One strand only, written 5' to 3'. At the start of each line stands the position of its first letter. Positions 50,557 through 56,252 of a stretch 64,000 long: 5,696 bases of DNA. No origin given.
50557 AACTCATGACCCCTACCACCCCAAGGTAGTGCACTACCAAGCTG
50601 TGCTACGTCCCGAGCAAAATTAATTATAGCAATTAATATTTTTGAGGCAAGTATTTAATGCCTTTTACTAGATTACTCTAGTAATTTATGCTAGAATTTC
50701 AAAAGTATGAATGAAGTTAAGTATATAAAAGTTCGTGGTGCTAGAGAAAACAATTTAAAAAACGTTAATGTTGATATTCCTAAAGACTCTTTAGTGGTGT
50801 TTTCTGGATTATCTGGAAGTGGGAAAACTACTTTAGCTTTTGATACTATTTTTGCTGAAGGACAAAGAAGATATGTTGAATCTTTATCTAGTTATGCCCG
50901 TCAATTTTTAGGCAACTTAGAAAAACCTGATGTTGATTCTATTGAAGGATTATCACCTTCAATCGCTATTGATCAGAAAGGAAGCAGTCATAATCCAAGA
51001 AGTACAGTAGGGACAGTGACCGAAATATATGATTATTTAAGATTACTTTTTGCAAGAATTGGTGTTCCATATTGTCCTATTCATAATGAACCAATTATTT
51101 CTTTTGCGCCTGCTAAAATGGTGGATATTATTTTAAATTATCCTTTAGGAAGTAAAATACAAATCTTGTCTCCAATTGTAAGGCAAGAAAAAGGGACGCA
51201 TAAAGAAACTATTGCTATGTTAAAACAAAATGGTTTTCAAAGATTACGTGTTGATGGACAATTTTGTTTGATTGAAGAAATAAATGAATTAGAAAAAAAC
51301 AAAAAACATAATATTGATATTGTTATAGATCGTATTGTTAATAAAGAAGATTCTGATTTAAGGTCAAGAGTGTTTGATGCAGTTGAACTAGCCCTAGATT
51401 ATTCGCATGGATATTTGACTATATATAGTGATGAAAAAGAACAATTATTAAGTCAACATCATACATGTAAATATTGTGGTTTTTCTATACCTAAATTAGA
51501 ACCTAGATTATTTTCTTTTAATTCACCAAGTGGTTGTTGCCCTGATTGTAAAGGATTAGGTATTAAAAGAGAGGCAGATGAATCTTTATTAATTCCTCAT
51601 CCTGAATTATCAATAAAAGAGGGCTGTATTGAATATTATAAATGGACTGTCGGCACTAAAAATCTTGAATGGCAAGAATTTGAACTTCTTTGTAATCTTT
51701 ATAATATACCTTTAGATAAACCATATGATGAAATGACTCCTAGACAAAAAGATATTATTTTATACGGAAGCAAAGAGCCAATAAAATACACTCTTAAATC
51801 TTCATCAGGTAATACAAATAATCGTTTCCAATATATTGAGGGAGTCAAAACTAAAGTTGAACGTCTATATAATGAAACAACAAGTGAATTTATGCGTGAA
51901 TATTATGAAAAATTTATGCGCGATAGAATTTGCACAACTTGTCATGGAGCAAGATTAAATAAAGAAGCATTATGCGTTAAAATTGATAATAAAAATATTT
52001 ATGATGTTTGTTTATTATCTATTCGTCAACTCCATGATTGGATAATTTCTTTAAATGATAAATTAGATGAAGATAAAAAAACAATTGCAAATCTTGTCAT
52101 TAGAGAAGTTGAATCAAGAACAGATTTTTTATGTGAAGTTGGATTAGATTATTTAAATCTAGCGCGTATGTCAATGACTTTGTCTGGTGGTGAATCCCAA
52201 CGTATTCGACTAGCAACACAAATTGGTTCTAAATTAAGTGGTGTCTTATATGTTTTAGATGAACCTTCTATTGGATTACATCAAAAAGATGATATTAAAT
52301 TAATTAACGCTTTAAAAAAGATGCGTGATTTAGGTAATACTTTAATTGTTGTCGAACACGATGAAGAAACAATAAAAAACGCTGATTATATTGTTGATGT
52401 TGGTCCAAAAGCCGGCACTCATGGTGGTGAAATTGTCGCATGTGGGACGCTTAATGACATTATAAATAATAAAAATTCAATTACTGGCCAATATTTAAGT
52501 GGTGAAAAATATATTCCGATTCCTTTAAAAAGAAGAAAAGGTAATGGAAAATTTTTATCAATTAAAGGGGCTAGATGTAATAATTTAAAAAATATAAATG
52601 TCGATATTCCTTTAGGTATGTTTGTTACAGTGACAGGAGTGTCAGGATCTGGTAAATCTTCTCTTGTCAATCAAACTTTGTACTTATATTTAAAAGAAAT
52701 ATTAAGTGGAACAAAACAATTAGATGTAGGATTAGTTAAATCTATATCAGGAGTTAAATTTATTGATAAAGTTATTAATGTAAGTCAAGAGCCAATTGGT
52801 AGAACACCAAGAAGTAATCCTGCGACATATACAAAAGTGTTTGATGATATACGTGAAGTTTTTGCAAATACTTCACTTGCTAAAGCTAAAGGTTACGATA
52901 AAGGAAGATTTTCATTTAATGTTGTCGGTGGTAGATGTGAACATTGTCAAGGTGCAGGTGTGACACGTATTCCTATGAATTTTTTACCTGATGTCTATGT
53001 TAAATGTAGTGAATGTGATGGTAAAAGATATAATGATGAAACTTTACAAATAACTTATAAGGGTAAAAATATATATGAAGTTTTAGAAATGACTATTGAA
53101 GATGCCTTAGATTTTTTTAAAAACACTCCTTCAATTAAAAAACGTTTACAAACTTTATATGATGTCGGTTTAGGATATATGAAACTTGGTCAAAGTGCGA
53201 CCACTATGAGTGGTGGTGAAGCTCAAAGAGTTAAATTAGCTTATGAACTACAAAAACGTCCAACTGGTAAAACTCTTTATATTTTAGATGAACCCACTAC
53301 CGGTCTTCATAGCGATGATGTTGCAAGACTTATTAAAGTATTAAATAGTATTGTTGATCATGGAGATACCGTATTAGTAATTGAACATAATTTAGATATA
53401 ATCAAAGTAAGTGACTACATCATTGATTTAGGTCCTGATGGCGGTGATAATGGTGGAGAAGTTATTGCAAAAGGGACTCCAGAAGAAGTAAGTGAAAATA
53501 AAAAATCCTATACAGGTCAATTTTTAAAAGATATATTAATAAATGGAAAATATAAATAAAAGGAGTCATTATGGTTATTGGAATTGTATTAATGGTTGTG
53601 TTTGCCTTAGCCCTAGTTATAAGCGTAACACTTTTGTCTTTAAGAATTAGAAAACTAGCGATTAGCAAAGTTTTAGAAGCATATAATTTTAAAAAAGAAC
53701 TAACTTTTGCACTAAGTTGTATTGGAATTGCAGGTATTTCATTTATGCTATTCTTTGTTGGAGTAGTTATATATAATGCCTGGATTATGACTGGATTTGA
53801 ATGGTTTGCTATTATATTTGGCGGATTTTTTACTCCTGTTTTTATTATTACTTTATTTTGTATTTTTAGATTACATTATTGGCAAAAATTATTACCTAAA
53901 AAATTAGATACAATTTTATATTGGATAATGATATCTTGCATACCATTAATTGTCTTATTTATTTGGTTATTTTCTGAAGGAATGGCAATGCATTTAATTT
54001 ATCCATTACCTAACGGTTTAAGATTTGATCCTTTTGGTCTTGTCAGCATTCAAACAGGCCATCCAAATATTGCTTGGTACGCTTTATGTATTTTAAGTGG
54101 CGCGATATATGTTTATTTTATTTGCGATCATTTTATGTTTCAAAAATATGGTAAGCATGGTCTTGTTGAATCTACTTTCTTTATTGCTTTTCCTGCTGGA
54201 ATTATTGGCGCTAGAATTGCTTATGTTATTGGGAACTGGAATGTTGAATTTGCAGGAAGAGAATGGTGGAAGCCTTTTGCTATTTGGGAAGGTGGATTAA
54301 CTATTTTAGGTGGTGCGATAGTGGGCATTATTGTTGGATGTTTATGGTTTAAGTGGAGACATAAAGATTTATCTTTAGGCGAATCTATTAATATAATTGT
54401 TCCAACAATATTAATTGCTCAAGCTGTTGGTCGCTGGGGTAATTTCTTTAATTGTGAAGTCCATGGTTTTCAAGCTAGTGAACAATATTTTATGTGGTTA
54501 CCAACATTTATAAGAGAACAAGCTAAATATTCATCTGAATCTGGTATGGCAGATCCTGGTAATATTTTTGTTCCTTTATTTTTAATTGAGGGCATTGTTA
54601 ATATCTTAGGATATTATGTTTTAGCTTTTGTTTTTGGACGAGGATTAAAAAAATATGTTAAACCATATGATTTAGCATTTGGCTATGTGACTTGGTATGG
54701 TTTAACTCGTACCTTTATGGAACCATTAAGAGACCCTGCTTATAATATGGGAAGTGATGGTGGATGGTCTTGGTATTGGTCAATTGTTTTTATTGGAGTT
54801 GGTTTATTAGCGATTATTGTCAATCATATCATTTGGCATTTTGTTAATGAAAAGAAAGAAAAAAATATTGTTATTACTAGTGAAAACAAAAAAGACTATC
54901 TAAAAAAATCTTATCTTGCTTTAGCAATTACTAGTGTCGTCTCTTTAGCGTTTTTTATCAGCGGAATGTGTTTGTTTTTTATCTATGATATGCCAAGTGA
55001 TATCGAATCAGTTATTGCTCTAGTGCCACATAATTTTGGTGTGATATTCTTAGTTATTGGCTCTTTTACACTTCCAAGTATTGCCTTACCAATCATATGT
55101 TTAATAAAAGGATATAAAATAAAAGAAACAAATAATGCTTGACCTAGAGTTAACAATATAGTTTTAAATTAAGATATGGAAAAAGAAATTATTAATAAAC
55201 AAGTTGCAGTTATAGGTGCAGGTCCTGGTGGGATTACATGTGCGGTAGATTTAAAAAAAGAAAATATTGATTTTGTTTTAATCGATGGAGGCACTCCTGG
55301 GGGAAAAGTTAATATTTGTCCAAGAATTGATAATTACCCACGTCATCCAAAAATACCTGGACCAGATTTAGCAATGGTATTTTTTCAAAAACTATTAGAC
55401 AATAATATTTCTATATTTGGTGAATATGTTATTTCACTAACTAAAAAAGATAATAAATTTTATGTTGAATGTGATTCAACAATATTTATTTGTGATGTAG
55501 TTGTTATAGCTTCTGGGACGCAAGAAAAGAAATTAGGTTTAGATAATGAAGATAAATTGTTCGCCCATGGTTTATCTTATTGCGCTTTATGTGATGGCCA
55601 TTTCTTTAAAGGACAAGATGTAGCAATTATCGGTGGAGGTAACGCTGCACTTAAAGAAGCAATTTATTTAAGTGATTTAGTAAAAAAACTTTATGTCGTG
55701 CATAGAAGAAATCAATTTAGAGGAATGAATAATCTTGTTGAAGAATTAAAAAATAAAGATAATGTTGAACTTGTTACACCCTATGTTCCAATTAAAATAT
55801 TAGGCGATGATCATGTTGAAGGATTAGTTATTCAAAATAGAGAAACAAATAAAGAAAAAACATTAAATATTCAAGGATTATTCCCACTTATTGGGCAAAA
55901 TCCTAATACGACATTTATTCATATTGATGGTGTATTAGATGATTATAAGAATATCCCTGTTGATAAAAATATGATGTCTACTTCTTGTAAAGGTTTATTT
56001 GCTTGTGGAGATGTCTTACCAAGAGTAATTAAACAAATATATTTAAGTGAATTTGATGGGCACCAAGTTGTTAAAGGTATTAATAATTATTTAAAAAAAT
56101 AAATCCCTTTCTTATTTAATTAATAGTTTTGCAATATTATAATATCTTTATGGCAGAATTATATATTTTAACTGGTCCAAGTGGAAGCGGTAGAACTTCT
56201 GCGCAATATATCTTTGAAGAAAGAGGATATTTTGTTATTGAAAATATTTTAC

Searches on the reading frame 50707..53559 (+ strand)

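Call 9: search_protein_families(library=pfam, proteins=[window:50707-53559:+], max_evalue=0.001)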
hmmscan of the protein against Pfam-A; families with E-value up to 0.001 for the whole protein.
window:50707-53559:+ (950 aa): 10 families
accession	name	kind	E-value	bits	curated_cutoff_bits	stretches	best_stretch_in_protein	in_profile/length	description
PF17760.6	UvrA_inter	-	1.3e-32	112.4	23.3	1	136-240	4-106/109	UvrA interaction domain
PF17755.6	UvrA_DNA-bind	-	3.5e-28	98.5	23.2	1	291-402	1-110/110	UvrA DNA-binding domain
PF00005.33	ABC_tran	-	5.2e-20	72.9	25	1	800-865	79-137/137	ABC transporter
PF02463.25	SMC_N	-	1.1e-09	38.5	40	0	173-566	104-212/220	RecF/RecN/SMC N terminal domain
PF13191.12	AAA_16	-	8.3e-06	26.8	32.6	0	638-664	25-51/167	AAA ATPase domain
PF13555.12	AAA_29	-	3.3e-05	24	27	0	639-655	24-40/61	P-loop containing region of AAA domain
PF20703.3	nSTAND1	-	5.5e-05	23.4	27.1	0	638-674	34-70/379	Novel STAND NTPase 1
PF20720.3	nSTAND3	-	7.8e-05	22.9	27.2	0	639-664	19-44/155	Novel STAND NTPase 3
PF03193.22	RsgA_GTPase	-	0.00019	21.7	30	0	638-656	107-125/174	RsgA GTPase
PF13481.12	AAA_25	-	0.00045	20.3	27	0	22-47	28-53/195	AAA domain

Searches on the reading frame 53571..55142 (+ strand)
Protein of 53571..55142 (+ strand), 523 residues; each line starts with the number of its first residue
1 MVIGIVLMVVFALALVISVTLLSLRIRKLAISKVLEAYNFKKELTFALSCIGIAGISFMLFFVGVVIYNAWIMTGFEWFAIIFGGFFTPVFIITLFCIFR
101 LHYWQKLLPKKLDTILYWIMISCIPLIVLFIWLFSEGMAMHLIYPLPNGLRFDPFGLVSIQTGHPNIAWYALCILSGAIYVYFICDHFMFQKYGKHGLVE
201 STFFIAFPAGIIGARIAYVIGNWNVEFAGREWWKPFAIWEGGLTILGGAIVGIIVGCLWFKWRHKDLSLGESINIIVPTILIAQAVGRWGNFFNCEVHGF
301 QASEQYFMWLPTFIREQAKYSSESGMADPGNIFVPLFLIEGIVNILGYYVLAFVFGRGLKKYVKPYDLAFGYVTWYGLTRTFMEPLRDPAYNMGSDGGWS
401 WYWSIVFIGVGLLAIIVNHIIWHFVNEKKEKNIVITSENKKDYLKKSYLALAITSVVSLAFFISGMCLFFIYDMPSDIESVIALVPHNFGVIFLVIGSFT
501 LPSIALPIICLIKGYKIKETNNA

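Call 9: search_protein_families(library=pfam, proteins=[window:53571-55142:+], max_evalue=0.001)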
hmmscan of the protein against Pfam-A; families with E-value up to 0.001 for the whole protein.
window:53571-55142:+ (523 aa): 1 family
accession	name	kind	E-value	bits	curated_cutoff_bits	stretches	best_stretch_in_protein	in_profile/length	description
PF01790.23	LGT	-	4.5e-41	141.2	24.9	1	160-416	4-239/240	Prolipoprotein diacylglyceryl transferase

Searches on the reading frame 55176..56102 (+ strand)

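Call 42: search_protein_families(library=pfam, proteins=[window:55176-56102:+], max_evalue=0.0001)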
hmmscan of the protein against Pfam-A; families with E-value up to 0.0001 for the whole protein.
window:55176-56102:+ (308 aa): 7 families
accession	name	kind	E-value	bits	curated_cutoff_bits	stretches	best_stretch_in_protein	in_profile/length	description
PF07992.20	Pyr_redox_2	-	6.8e-37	127.9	26.1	1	9-290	2-286/291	Pyridine nucleotide-disulphide oxidoreductase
PF13738.12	Pyr_redox_3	-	5.3e-22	78.9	30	2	82-278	101-305/305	Pyridine nucleotide-disulphide oxidoreductase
PF00070.33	Pyr_redox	-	2.1e-12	47.8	22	1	149-220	2-80/82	Pyridine nucleotide-disulphide oxidoreductase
PF03486.20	HI0933_like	-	1.8e-10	41.1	50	0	9-46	2-40/244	HI0933-like protein Rossmann domain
PF00890.30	FAD_binding_2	-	2.1e-07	30.9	20.4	0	10-42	2-35/414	FAD binding domain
PF13450.12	NAD_binding_8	-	2.5e-05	24.9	21.9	0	12-45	1-35/68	NAD(P)-binding Rossmann-like domain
PF01946.23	Thi4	-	6.1e-05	22.8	26.2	0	4-37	14-48/235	Thi4 family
